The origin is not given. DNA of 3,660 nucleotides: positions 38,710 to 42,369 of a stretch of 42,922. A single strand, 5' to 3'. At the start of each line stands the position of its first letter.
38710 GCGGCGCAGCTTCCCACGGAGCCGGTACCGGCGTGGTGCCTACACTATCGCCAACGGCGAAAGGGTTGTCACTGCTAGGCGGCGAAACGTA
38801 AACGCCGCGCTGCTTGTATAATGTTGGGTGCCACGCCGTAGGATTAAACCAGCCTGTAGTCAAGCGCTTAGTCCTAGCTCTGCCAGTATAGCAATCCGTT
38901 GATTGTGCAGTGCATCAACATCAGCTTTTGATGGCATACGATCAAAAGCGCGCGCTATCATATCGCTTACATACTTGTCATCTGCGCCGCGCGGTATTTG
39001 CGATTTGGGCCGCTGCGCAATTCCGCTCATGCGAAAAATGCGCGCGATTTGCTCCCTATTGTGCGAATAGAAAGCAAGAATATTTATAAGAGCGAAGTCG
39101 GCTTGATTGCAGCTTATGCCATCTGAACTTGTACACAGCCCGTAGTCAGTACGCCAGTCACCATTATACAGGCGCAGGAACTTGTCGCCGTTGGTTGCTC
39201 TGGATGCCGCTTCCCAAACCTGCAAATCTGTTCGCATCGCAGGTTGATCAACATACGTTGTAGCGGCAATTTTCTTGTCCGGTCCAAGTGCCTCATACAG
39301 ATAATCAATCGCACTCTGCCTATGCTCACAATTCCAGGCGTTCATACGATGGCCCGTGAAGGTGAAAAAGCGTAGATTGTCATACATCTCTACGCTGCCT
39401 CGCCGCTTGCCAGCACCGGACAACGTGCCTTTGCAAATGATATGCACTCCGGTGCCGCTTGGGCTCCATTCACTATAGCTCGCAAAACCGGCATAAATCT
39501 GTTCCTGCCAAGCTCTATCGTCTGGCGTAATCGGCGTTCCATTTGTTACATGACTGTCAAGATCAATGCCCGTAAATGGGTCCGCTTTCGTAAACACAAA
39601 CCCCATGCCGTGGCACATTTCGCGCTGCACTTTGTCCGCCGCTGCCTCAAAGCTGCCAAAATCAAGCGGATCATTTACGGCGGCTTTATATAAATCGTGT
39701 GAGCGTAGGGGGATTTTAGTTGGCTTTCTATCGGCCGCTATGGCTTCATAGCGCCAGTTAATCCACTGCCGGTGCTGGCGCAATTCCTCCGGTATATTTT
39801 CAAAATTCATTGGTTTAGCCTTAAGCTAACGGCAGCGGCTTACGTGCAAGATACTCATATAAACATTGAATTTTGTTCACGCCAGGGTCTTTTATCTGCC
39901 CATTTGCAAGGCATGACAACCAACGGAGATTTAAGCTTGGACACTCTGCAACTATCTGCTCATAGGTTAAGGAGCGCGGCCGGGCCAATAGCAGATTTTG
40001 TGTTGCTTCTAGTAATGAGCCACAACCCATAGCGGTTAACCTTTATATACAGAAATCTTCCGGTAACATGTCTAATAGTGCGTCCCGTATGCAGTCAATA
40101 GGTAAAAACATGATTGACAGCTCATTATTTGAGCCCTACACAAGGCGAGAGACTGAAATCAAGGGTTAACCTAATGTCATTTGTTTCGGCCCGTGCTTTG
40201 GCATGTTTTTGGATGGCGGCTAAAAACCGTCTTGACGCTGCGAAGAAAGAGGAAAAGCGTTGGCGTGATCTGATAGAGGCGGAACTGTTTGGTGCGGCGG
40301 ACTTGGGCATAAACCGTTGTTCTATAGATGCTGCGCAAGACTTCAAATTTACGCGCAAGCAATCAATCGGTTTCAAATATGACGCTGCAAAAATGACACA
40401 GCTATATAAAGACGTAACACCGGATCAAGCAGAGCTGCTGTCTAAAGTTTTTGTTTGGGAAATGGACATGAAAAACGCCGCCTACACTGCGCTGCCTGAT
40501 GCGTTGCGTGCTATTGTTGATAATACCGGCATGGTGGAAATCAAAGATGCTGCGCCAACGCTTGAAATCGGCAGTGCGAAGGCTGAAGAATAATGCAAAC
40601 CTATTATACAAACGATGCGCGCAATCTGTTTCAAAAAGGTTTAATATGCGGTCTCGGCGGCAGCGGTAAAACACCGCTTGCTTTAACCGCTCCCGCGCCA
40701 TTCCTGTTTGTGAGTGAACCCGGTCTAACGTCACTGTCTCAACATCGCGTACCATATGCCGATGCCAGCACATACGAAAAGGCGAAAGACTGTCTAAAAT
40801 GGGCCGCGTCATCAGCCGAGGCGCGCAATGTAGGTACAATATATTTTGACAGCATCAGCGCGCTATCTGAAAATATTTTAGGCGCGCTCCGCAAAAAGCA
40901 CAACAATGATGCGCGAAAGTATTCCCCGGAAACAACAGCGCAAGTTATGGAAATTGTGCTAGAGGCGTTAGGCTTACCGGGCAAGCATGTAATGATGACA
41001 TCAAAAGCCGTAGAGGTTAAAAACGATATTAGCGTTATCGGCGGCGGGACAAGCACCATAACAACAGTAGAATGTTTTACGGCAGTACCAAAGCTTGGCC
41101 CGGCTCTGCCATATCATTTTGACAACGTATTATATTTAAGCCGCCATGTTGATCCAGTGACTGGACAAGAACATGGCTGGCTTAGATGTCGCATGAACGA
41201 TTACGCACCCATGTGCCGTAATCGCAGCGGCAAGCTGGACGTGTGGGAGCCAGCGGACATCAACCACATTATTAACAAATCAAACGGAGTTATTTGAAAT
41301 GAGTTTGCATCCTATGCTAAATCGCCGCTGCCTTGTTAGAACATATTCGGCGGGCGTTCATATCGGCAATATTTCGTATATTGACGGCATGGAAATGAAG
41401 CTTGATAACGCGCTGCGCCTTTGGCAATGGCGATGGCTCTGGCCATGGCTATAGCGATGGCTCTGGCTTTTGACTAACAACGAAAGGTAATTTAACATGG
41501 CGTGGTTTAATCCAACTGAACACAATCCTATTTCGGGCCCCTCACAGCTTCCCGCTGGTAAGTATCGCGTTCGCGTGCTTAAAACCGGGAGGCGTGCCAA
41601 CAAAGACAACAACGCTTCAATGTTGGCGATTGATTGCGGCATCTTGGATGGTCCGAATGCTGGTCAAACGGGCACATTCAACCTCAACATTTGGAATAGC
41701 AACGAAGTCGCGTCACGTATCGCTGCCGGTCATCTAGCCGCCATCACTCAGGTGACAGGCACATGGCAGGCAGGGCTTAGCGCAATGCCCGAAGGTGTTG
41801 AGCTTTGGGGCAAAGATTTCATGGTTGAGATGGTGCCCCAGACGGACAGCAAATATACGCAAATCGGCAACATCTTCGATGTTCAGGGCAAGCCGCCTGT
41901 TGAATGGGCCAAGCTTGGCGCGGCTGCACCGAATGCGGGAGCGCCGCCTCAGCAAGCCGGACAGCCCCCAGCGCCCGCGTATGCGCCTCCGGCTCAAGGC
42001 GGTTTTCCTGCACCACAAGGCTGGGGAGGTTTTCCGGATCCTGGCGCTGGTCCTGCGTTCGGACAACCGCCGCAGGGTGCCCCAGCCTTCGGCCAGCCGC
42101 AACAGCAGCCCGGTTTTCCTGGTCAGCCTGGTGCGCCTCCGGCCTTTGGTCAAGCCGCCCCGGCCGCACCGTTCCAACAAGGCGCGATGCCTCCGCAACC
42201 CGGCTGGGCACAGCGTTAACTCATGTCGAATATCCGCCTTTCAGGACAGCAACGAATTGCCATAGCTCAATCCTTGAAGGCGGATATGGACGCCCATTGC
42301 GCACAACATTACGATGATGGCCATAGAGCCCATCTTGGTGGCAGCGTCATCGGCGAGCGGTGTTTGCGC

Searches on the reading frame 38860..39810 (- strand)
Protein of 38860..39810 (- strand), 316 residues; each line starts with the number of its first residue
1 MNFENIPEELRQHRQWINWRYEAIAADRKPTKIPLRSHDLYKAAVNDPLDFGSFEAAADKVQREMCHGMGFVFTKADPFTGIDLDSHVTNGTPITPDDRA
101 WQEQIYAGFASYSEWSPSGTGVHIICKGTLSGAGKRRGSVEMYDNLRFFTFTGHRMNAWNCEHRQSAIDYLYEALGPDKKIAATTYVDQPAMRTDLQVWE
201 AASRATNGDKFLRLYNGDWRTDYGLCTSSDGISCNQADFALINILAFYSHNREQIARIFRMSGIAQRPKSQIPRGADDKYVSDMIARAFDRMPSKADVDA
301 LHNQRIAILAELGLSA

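Call 10: search_protein_families(library=pfam, proteins=[window:38860-39810:-], max_evalue=0.01)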
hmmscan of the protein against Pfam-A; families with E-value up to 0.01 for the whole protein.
window:38860-39810:- (316 aa): 1 family
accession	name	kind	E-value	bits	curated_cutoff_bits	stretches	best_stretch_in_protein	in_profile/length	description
PF22763.1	NrS1-1_pol-like_HBD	-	8.1e-09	35.7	27.9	1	236-292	3-58/64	NrS-1 polymerase HBD domain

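Call 11: search_protein_families(library=phrogs, proteins=[window:38860-39810:-], max_evalue=0.001)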
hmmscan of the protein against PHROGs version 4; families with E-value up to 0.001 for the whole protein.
window:38860-39810:- (316 aa): 6 families
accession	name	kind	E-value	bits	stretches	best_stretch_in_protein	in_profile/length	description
phrog_3022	-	DNA, RNA and nucleotide metabolism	6.6e-60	204.4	1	1-304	4-312/788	DNA primase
phrog_1829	-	DNA, RNA and nucleotide metabolism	7.3e-58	197.3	1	2-292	2-293/772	DNA primase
phrog_13901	-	DNA, RNA and nucleotide metabolism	2.8e-55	188.8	1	1-291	6-294/341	DNA primase/helicase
phrog_8643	-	DNA, RNA and nucleotide metabolism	1.1e-12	49.2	1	5-157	36-172/179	DNA polymerase/primase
phrog_15962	-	DNA, RNA and nucleotide metabolism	1.9e-12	47.3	1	5-158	30-190/835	DNA primase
phrog_35045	-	DNA, RNA and nucleotide metabolism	7.7e-05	22.1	1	67-152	73-156/826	DNA primase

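Call 65: search_protein_families(library=ncbifam, proteins=[window:38860-39810:-], max_evalue=0.1)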
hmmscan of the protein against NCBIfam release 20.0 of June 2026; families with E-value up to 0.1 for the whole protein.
window:38860-39810:- (316 aa): 0 families

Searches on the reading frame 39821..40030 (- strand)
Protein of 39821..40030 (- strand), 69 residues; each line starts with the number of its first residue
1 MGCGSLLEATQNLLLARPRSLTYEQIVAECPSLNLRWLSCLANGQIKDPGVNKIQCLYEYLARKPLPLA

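Call 10: search_protein_families(library=pfam, proteins=[window:39821-40030:-], max_evalue=0.01)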
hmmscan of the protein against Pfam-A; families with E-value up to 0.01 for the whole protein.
window:39821-40030:- (69 aa): 0 families

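Call 11: search_protein_families(library=phrogs, proteins=[window:39821-40030:-], max_evalue=0.001)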
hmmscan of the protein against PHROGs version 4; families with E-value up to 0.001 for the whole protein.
window:39821-40030:- (69 aa): 0 families

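Call 65: search_protein_families(library=ncbifam, proteins=[window:39821-40030:-], max_evalue=0.1)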
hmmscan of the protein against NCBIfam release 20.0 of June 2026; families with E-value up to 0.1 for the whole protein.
window:39821-40030:- (69 aa): 0 families

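Call 76: search_protein_families(library=pfam, alignment_id=A4, max_evalue=1)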
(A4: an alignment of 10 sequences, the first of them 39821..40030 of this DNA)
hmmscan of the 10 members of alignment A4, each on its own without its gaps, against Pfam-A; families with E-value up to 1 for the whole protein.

A. member 1, window:39821-40030:- (69 aa): 0 families

B. families by the number of members that match (of 10 scanned): 5 families
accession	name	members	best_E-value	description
PF13560.12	HTH_31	2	0.0033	Helix-turn-helix domain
PF04433.23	SWIRM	2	0.072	SWIRM domain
PF22378.1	Tas3-like_N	1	0.027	Tas3-like, N-terminal domain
PF12844.13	HTH_19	1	0.03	Helix-turn-helix domain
PF22561.2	HisKin-conflict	1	0.22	Histidine Kinase domain observed in conflict contexts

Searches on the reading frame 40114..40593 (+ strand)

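Call 10: search_protein_families(library=pfam, proteins=[window:40114-40593:+], max_evalue=0.01)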
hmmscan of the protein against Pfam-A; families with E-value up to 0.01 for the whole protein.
window:40114-40593:+ (159 aa): 1 family
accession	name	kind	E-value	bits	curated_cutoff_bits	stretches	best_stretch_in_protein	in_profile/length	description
PF23791.1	DUF7173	-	5.5e-16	59.3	27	1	29-158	18-144/145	Family of unknown function (DUF7173)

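Call 11: search_protein_families(library=phrogs, proteins=[window:40114-40593:+], max_evalue=0.001)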
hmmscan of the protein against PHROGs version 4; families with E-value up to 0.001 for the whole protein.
window:40114-40593:+ (159 aa): 1 family
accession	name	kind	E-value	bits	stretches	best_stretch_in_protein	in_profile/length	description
phrog_2480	-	unknown function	3.5e-14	54.1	1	28-158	26-151/152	-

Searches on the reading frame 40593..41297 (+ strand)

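Call 10: search_protein_families(library=pfam, proteins=[window:40593-41297:+], max_evalue=0.01)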
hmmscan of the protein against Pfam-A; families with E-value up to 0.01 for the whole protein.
window:40593-41297:+ (234 aa): 1 family
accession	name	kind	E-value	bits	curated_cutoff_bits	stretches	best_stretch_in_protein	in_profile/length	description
PF13479.12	AAA_24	-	6.6e-11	42.9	27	1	14-185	3-171/195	AAA domain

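Call 11: search_protein_families(library=phrogs, proteins=[window:40593-41297:+], max_evalue=0.001)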
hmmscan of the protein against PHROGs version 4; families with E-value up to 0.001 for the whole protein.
window:40593-41297:+ (234 aa): 1 family
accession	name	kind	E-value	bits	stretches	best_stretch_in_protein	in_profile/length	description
phrog_124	-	DNA, RNA and nucleotide metabolism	1.1e-24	88.5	1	8-232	38-259/382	Sak4-like ssDNA annealing protein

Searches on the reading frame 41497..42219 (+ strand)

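Call 47: search_protein_families(library=phrogs, proteins=[window:41497-42219:+], max_evalue=0.00001)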
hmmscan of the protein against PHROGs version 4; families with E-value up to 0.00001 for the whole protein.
window:41497-42219:+ (240 aa): 1 family
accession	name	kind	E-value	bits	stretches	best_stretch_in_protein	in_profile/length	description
phrog_6015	-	DNA, RNA and nucleotide metabolism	2.2e-30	107.2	1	3-239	6-254/273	single strand DNA binding protein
